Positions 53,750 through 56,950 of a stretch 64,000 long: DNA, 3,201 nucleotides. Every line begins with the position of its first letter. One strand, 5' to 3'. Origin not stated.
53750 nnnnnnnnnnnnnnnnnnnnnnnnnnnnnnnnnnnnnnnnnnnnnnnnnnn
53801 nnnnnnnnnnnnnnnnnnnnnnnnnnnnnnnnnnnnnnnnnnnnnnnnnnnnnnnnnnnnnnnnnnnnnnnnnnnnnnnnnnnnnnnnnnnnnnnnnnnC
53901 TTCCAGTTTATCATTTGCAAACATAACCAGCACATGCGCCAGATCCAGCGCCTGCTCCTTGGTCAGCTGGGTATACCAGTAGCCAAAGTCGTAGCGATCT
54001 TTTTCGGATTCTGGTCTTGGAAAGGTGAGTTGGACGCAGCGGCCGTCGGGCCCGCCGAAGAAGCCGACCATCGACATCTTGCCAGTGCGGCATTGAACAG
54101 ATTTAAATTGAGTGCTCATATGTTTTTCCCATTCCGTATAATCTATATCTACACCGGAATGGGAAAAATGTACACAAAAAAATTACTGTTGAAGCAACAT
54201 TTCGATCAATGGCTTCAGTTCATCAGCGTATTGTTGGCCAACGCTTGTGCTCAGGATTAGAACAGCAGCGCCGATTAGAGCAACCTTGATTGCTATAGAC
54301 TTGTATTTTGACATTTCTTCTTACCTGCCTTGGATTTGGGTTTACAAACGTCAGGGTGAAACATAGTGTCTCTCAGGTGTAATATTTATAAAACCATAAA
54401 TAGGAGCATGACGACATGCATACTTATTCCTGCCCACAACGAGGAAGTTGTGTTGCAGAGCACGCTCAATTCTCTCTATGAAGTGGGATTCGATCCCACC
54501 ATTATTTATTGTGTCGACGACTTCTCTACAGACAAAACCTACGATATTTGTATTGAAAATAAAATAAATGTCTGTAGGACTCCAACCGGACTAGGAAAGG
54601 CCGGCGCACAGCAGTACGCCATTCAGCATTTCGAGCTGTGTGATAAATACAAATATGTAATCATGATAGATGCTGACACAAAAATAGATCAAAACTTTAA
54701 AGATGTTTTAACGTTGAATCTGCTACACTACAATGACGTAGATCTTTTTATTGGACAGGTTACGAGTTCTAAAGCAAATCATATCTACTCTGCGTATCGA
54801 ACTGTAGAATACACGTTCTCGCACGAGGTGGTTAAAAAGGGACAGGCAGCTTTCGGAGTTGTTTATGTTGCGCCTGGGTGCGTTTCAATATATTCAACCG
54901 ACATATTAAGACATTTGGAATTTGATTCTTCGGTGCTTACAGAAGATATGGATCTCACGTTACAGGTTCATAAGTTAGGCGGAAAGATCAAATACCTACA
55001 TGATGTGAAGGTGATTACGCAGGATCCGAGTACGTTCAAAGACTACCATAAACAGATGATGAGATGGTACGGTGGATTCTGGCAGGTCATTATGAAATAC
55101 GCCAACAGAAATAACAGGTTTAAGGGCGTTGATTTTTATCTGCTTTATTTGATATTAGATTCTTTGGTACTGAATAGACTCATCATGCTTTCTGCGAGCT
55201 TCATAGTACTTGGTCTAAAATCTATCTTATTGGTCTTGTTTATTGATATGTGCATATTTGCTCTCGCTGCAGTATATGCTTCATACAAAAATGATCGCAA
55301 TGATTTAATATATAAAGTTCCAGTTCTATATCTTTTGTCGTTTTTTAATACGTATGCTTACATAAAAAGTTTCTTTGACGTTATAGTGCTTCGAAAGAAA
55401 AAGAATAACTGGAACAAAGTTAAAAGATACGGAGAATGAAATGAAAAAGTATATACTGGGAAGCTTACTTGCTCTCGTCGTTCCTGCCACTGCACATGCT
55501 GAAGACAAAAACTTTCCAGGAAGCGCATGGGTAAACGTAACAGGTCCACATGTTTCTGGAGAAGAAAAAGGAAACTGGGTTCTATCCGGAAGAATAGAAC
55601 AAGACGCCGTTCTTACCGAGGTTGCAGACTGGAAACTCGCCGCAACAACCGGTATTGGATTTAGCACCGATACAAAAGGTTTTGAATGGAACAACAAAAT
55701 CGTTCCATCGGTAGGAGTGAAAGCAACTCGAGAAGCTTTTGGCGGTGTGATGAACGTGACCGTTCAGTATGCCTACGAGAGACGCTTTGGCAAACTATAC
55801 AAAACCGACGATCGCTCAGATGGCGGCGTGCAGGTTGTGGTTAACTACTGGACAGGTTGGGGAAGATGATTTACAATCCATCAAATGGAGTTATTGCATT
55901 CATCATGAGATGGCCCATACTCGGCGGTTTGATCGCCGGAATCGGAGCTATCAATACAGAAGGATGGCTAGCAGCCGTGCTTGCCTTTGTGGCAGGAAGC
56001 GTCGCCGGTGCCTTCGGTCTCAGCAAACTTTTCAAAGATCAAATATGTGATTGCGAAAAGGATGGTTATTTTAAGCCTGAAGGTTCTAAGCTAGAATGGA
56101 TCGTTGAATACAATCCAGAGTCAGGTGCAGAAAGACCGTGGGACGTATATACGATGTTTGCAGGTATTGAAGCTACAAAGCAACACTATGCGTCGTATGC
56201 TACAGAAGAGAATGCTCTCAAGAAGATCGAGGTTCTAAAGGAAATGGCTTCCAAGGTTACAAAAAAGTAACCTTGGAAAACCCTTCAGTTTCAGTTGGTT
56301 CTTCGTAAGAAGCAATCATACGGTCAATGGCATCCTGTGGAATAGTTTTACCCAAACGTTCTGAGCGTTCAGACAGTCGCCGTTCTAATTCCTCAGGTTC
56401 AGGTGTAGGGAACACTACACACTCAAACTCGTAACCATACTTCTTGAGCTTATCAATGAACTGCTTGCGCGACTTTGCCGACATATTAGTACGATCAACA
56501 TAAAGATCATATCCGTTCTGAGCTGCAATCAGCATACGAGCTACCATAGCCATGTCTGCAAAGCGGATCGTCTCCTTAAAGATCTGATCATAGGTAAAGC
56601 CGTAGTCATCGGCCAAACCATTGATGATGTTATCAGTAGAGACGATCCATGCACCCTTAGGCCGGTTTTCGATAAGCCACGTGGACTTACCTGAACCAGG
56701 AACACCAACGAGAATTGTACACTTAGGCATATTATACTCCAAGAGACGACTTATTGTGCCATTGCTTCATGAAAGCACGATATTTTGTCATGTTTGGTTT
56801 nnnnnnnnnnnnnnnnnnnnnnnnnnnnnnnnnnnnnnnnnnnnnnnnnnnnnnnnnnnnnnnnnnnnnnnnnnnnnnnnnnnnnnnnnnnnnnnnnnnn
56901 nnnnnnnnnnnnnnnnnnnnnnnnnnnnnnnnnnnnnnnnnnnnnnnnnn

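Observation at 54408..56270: Plus-strand island encoding a processive GT2 polysaccharide-synthase-like enzyme (QxxRW), a secreted protein and a membrane protein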

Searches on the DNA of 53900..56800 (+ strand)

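Call 6: search_dna_similar(query=window:53900-56800:+, collection=phages, mode=near, max_rows=30)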
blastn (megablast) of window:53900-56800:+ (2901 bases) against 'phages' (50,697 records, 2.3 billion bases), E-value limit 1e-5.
No match.
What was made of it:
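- Tried and rejected: None found (call 6).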
